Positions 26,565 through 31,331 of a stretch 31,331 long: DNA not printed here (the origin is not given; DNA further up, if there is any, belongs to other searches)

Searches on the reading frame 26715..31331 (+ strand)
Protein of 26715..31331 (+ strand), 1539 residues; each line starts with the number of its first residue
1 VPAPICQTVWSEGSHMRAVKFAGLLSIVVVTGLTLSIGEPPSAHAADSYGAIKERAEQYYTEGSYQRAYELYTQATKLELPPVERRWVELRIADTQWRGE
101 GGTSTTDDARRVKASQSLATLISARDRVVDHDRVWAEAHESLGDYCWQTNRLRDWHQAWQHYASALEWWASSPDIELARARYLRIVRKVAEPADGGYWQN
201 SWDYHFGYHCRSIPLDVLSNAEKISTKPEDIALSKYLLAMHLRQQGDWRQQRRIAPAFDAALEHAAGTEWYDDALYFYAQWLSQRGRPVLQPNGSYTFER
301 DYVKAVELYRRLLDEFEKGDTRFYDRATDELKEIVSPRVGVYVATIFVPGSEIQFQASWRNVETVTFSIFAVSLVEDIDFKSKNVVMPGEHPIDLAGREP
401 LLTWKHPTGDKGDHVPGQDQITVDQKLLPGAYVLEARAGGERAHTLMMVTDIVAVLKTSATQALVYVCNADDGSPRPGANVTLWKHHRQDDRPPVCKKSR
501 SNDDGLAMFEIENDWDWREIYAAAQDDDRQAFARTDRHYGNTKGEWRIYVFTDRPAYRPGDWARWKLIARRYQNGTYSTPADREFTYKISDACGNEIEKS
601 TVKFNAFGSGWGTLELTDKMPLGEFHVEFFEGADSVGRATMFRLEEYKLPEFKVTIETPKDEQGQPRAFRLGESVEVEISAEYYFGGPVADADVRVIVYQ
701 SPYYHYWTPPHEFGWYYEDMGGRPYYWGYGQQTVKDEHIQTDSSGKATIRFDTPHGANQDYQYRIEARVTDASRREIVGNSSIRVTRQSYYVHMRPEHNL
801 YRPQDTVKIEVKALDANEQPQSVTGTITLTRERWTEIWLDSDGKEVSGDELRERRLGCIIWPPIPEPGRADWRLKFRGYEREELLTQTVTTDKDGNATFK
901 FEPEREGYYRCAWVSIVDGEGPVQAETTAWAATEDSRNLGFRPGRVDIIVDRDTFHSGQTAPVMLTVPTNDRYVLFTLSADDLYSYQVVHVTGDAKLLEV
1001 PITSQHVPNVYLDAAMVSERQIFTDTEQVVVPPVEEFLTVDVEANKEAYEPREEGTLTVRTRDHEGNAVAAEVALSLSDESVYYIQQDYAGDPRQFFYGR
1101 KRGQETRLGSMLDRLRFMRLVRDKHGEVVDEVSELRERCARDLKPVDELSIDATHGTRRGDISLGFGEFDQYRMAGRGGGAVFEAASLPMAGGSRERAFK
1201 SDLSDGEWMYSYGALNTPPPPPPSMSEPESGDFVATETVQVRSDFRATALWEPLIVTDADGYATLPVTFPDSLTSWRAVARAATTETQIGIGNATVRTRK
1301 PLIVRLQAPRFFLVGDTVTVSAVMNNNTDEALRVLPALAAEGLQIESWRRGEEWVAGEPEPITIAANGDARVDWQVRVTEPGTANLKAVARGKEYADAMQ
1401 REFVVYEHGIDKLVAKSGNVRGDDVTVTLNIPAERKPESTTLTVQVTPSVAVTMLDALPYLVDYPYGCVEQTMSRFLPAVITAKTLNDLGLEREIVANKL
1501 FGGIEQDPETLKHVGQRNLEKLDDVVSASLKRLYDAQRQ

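Call 12: search_protein_families(library=pfam, proteins=[window:26715-31331:+], max_evalue=0.001)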
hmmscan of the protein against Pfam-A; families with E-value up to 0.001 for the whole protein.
window:26715-31331:+ (1539 aa): 7 families
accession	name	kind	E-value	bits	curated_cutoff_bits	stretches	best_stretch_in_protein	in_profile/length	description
PF00207.28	A2M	-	1.4e-20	73.3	21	1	1248-1334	1-88/92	Alpha-2-macroglobulin family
PF01835.25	MG2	-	2.6e-17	63.4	32.8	1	547-634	1-85/96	MG2 domain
PF07703.20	A2M_BRD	-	5.1e-14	53.2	22.7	1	947-1084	2-139/140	Alpha-2-macroglobulin bait region domain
PF17972.7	bMG5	-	3.1e-05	24.8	26.5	1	667-778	12-118/127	Bacterial Alpha-2-macroglobulin MG5 domain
PF11974.14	bMG3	-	5e-05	23.6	34.9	0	449-536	1-86/103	Bacterial alpha-2-macroglobulin MG3 domain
PF17791.7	MG3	-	0.00018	22.2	23.1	1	646-703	1-49/84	Macroglobulin domain MG3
PF10670.15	DUF4198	-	0.00093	19.8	34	0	684-754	155-198/209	Domain of unknown function (DUF4198)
